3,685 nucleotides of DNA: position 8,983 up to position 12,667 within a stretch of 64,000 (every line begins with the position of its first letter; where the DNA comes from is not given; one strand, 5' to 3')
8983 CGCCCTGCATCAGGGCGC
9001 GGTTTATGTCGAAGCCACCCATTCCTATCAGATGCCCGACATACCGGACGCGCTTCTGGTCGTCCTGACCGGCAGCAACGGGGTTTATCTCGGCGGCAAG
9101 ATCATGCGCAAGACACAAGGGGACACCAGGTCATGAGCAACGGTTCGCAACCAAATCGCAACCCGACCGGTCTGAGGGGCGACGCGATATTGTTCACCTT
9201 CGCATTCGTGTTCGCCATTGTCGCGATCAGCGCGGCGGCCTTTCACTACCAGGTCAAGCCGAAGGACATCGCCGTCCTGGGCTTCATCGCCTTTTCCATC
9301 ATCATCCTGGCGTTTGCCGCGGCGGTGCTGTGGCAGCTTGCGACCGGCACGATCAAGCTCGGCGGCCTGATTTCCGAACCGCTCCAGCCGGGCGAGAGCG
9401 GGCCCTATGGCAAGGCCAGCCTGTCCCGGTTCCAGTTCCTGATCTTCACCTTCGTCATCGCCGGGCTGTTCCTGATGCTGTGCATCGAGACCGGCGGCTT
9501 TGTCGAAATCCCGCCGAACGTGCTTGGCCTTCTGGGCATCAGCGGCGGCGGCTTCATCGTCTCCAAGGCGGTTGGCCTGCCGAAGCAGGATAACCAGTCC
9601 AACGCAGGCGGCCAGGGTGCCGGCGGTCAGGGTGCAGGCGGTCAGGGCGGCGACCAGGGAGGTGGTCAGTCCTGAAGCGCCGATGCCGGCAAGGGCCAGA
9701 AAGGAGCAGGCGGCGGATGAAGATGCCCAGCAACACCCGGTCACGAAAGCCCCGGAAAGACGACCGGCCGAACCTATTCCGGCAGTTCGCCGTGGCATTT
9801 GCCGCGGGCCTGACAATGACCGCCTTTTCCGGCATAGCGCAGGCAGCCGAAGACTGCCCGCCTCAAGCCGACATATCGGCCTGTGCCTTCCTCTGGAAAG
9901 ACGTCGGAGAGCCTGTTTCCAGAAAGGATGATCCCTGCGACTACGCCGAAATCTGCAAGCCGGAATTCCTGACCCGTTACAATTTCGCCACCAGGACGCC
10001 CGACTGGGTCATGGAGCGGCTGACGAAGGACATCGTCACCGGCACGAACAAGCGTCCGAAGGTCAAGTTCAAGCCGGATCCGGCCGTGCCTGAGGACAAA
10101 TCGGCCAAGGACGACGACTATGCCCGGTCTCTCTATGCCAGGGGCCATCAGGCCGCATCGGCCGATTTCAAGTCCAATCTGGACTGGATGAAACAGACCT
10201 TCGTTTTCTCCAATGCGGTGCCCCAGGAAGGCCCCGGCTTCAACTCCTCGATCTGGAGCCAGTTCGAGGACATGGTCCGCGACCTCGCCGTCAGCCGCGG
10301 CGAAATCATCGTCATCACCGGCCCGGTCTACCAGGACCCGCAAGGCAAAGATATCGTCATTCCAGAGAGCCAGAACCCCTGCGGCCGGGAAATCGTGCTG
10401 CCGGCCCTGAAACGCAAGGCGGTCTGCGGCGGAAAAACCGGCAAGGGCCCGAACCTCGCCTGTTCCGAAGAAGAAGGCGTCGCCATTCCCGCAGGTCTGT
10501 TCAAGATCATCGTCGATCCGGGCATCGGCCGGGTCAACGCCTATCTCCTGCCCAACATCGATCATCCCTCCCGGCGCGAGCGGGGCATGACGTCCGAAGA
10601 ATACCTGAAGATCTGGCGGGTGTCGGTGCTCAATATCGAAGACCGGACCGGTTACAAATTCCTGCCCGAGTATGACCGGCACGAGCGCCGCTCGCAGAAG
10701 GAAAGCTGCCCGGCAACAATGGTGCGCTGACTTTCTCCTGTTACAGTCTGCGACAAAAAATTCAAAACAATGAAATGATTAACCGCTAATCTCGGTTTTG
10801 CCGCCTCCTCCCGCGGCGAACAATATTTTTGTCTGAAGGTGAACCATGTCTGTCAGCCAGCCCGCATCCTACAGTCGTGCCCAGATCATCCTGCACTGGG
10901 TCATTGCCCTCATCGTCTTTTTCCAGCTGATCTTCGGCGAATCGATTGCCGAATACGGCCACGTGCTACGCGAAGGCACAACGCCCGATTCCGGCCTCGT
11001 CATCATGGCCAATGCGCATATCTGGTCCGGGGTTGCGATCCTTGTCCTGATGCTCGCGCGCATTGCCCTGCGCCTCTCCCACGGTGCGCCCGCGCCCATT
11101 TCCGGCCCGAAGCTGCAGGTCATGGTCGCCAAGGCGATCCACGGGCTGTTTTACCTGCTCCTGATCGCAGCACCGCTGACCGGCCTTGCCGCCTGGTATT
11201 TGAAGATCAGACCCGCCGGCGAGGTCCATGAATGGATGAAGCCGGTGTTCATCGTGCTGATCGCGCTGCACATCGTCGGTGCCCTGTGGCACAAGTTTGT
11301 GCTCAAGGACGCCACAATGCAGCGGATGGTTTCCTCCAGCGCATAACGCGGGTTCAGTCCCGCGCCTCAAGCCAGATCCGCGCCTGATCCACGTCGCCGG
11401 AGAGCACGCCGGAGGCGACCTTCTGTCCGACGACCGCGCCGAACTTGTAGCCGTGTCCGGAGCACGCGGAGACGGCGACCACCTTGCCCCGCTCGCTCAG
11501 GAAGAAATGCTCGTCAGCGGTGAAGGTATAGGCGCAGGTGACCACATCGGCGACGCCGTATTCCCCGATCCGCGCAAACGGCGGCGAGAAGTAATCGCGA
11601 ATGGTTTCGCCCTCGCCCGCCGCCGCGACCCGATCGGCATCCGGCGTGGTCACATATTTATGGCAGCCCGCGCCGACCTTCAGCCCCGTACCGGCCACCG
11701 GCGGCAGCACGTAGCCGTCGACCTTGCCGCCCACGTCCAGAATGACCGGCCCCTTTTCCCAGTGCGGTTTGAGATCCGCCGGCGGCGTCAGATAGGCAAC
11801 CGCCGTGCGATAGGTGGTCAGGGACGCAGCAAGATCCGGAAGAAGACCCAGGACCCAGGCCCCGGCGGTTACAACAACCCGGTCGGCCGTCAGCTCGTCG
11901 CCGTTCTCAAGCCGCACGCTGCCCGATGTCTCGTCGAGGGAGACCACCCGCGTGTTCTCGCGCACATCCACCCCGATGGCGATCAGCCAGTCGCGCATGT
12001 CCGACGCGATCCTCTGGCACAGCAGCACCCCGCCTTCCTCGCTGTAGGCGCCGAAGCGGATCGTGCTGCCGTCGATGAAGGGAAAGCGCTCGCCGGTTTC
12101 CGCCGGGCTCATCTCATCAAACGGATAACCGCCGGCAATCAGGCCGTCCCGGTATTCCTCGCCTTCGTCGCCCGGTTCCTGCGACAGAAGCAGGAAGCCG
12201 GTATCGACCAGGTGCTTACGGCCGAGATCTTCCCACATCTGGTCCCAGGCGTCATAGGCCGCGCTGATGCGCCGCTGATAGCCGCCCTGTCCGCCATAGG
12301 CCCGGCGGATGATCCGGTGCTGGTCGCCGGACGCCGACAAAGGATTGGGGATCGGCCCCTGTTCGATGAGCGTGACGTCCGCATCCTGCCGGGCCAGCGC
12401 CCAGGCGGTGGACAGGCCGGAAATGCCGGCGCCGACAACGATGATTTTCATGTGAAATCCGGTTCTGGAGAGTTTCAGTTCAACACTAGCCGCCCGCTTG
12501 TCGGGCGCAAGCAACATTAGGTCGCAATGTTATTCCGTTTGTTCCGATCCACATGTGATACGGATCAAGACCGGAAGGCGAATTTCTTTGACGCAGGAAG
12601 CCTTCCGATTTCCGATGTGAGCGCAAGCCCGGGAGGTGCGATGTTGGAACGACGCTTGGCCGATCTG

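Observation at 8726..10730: Secreted non-specific nuclease co-oriented with two small translationally coupled membrane proteins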

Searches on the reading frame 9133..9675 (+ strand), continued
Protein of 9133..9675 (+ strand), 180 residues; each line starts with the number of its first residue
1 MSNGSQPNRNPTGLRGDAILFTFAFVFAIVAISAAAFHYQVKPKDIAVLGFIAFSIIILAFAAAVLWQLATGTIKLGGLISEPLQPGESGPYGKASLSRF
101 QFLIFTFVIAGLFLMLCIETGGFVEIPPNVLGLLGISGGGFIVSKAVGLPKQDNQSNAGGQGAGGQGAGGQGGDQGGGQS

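Call 93: get_annotated_region(hit=H4, flank=3000)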
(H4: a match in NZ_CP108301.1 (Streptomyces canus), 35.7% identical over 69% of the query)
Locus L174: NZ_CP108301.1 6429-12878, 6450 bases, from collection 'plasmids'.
description: Streptomyces canus strain NBC_00022 plasmid unnamed2, complete sequence
organism: Streptomyces canus (NCBI taxid 58343)
taxonomy: Bacteria; Actinomycetota; Actinomycetes; Kitasatosporales; Streptomycetaceae; Streptomyces; Streptomyces canus
host: -; source: -; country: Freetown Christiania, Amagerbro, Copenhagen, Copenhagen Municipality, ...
typing (MOB-suite, as given by PLSDB): non-mobilizable
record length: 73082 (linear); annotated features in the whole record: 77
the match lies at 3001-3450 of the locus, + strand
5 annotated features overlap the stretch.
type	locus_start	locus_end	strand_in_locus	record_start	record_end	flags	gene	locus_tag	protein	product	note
CDS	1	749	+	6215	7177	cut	-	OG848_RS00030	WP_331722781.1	replication-relaxation family protein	-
CDS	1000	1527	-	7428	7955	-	-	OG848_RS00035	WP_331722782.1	lamin tail domain-containing protein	-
CDS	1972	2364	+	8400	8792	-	-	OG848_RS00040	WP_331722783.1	hypothetical protein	-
CDS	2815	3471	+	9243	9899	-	-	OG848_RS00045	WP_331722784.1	hypothetical protein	-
CDS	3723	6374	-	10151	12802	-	-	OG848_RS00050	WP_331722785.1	PQQ-binding-like beta-propeller repeat protein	-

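Call 103: search_protein_families(library=padloc, alignment_id=A9, max_evalue=0.00001)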
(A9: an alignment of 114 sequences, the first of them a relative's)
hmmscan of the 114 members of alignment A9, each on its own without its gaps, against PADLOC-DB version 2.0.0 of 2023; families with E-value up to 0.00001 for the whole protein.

A. member 1, L001:4893-5507:- (204 aa): 0 families

B. families by the number of members that match (of 114 scanned): 14 families
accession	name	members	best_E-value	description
PDLC01092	C3a198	2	4.3e-07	TPR protein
PDLC01457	WYL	1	6.4e-61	"CAS-I,CAS-II,CAS-III,CAS-IV,CAS-V,CAS-VI; associated_signaling"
PDLC03663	mREase_IV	1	3.3e-31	Type IV methyl-directed restriction enzyme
PDLC04135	mad3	1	1.9e-30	mads_3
PDLC04134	mad2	1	4.7e-17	mads_2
PDLC04405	PDC-M08B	1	6.1e-12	-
PDLC04402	PDC-M08B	1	2.7e-10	-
PDLC01652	WYL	1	1.9e-09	"CAS-I,CAS-II,CAS-III,CAS-IV,CAS-V,CAS-VI; associated_signaling"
PDLC01766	Cas3c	1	4.1e-08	-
PDLC04140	mad8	1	1.5e-07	mads_8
PDLC04403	PDC-M08B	1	5.3e-07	-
PDLC01174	CorA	1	5.5e-07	CorA-like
PDLC01086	C3a186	1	4.7e-06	"C-3?,4? desaturase"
PDLC03787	RTasWYL-YodC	1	7.3e-06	DRT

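Call 104: search_protein_families(library=pfam, alignment_id=A9, max_evalue=0.00001)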
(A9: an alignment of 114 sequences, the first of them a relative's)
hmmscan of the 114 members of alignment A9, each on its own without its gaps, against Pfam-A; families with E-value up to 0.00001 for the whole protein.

A. member 1, L001:4893-5507:- (204 aa): 1 family
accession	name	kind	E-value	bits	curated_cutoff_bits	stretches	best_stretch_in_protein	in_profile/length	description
PF00583.31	Acetyltransf_1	-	1e-07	32.6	20.7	1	48-149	17-102/116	Acetyltransferase (GNAT) family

B. families by the number of members that match (of 114 scanned): 85 families (the first 25 are shown)
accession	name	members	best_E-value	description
PF00990.26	GGDEF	3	2.4e-44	Diguanylate cyclase, GGDEF domain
PF13409.12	GST_N_2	3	3.5e-15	Glutathione S-transferase, N-terminal domain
PF00043.30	GST_C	3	6.1e-14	Glutathione S-transferase, C-terminal domain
PF02798.26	GST_N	3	1.8e-12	Glutathione S-transferase, N-terminal domain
PF13417.12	GST_N_3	3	8.7e-12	Glutathione S-transferase, N-terminal domain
PF00563.25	EAL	2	2.6e-72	EAL domain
PF01223.29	Endonuclease_NS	2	6.3e-41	DNA/RNA non-specific endonuclease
PF07992.20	Pyr_redox_2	2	1.9e-31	Pyridine nucleotide-disulphide oxidoreductase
PF08447.18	PAS_3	2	8.9e-18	PAS fold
PF13410.11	GST_C_2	2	6.2e-11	Glutathione S-transferase, C-terminal domain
PF00070.33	Pyr_redox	2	4.1e-10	Pyridine nucleotide-disulphide oxidoreductase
PF13431.12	TPR_17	2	4.2e-10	Tetratricopeptide repeat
PF13450.12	NAD_binding_8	2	1.2e-09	NAD(P)-binding Rossmann-like domain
PF13432.12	TPR_16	2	7.6e-09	Tetratricopeptide repeat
PF13428.12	TPR_14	2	1.1e-08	Tetratricopeptide repeat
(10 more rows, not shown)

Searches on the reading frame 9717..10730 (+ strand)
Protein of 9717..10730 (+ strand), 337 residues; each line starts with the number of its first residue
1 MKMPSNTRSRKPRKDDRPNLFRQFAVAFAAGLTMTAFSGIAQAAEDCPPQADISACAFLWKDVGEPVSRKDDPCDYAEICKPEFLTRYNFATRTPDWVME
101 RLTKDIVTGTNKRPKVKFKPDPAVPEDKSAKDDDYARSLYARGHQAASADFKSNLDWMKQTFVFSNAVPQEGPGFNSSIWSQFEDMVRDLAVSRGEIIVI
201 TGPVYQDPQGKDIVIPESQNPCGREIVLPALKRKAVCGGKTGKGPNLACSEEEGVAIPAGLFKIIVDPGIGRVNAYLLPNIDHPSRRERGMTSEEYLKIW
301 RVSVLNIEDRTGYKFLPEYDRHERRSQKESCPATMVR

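Call 4: search_protein_families(library=pfam, proteins=[window:9717-10730:+], max_evalue=0.01)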
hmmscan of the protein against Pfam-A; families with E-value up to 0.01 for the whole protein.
window:9717-10730:+ (337 aa): 1 family
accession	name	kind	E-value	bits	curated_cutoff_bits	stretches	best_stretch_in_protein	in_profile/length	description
PF01223.29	Endonuclease_NS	-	1.2e-39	136.7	23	1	79-319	19-220/223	DNA/RNA non-specific endonuclease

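Call 5: search_protein_families(library=ncbifam, proteins=[window:9717-10730:+], max_evalue=1)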
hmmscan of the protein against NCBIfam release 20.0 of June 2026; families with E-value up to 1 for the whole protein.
window:9717-10730:+ (337 aa): 0 families

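Call 6: search_protein_families(library=padloc, proteins=[window:9717-10730:+], max_evalue=1)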
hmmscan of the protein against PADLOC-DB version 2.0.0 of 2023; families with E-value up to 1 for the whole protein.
window:9717-10730:+ (337 aa): 0 families

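Call 24: search_solved_structures(query=window:9717-10730:+, max_evalue=0.001, show_alignments=3)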
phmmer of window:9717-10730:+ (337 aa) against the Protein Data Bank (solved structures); distinct sequences matched with E-value up to 0.001: 18.
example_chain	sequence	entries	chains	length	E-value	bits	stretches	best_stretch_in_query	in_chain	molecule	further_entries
7r6v_D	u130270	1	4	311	1.5e-20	76.8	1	80-206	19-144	Nuclease EXOG, mitochondrial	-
5t3v_A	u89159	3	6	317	1.6e-20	76.7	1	80-206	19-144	Nuclease EXOG, mitochondrial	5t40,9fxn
4a1n_A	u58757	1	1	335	1.7e-20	76.6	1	80-206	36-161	NUCLEASE EXOG, MITOCHONDRIAL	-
7r6t_D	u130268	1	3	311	3.7e-19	72.2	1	80-206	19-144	Nuclease EXOG, mitochondrial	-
5t4i_A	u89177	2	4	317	4e-19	72.1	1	80-206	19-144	Nuclease EXOG, mitochondrial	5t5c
5zki_A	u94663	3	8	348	4.8e-19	71.8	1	80-206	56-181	Nuclease EXOG, mitochondrial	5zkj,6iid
3ism_A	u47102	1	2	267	9.9e-19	70.8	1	83-208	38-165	CG8862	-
3s5b_A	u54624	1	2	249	5.6e-18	68.3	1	83-206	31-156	Endonuclease G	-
4qn0_A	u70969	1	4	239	6.6e-18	68.1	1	83-206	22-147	Endonuclease G, mitochondrial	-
5gkc_A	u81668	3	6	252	1.8e-15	60.1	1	83-206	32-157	Endonuclease G, mitochondrial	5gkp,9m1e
1zm8_A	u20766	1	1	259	8.3e-13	51.3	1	68-204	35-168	Nuclease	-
2o3b_A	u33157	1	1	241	1.5e-12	50.4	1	72-204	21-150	Nuclease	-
9m0g_A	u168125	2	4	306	3.8e-12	49.1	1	83-206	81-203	Endonuclease G, mitochondrial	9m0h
6m3f_B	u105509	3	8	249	5.1e-12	48.7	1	82-206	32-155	Endonuclease G, mitochondrial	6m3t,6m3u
6lyf_A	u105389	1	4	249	7e-12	48.3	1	82-206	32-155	Endonuclease G, mitochondrial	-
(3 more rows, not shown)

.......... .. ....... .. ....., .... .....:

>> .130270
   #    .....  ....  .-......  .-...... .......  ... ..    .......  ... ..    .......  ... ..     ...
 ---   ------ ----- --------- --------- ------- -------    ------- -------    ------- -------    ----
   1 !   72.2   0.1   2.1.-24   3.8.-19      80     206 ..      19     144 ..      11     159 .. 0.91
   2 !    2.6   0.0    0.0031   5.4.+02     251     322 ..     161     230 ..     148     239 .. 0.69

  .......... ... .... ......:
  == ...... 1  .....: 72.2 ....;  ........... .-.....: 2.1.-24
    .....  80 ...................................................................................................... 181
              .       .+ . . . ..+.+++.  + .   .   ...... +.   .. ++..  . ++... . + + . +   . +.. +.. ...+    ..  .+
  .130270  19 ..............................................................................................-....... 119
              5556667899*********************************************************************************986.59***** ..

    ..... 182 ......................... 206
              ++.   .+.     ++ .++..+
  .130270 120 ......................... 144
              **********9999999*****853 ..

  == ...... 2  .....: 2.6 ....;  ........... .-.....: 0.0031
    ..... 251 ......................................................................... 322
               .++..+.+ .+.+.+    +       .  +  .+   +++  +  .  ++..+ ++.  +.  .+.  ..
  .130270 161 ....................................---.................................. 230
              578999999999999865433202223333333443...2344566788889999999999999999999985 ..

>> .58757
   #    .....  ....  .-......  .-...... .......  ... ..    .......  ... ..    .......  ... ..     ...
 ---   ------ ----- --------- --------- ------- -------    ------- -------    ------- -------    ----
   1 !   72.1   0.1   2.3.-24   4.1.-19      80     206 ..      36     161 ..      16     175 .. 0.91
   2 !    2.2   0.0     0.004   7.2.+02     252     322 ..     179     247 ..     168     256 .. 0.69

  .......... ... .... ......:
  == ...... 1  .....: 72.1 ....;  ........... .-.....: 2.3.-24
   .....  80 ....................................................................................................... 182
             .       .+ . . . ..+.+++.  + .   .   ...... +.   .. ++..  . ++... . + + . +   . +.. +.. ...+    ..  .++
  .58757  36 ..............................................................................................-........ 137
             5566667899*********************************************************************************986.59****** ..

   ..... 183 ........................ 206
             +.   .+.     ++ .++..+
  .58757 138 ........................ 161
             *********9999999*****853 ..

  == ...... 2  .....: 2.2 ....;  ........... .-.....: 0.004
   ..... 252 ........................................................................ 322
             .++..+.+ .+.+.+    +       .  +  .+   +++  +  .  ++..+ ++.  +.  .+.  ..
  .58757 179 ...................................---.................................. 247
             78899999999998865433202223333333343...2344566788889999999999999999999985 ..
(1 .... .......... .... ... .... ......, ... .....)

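Call 73: search_protein_families(library=phrogs, proteins=[window:9717-10730:+], max_evalue=1)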
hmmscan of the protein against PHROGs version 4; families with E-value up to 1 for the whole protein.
window:9717-10730:+ (337 aa): 1 family
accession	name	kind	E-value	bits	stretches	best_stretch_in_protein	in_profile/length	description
phrog_14168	-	DNA, RNA and nucleotide metabolism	5.2e-26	92.8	1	78-218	45-188/235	nuclease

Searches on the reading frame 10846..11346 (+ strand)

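Call 4: search_protein_families(library=pfam, proteins=[window:10846-11346:+], max_evalue=0.01)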
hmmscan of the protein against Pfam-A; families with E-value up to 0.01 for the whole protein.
window:10846-11346:+ (166 aa): 1 family
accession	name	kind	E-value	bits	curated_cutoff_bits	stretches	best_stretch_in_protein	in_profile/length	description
PF01292.26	Ni_hydr_CYTB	-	5.1e-25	88.7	30.1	1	9-163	2-178/179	Prokaryotic cytochrome b561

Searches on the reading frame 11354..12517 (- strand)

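Call 4: search_protein_families(library=pfam, proteins=[window:11354-12517:-], max_evalue=0.01)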
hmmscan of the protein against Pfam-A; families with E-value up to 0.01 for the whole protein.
window:11354-12517:- (387 aa): 15 families
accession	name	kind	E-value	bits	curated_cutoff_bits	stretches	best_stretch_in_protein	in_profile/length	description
PF01266.30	DAO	-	3.4e-40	139.1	27.9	1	24-368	1-351/353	FAD dependent oxidoreductase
PF07992.20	Pyr_redox_2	-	1.4e-09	38.3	26.1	1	23-57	143-177/291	Pyridine nucleotide-disulphide oxidoreductase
PF01593.30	Amino_oxidase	-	2.4e-09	37.5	19.8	1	173-226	209-265/443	Flavin containing amine oxidoreductase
PF13450.12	NAD_binding_8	-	6e-09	36.5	21.9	1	27-57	1-31/68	NAD(P)-binding Rossmann-like domain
PF03486.20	HI0933_like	-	3.4e-06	27.1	50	1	24-55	2-33/244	HI0933-like protein Rossmann domain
PF01134.28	GIDA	-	5.1e-06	26.2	22.1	1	24-52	1-29/391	Glucose inhibited division protein A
PF13454.12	NAD_binding_9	-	6.6e-06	26.6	21.8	0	27-57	2-36/155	FAD-NAD(P)-binding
PF00070.33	Pyr_redox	-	2.5e-05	25.1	22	1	24-55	1-32/82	Pyridine nucleotide-disulphide oxidoreductase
PF00890.30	FAD_binding_2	-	4.2e-05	23.3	20.4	1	25-55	2-32/414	FAD binding domain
PF01946.23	Thi4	-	0.00012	21.8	26.2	1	22-53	17-49/235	Thi4 family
PF01494.25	FAD_binding_3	-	0.00033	20.4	22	0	23-54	2-33/349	FAD binding domain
PF12831.13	FAD_oxidored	-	0.0016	18.2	27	1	25-55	2-32/416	FAD dependent oxidoreductase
PF13738.12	Pyr_redox_3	-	0.0054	16.5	30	0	23-54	165-196/305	Pyridine nucleotide-disulphide oxidoreductase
PF05834.18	Lycopene_cycl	-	0.0099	15.4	23.4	0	25-56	2-35/380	Lycopene cyclase protein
PF04820.20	Trp_halogenase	-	0.0099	15.2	21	0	24-57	1-38/458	Tryptophan halogenase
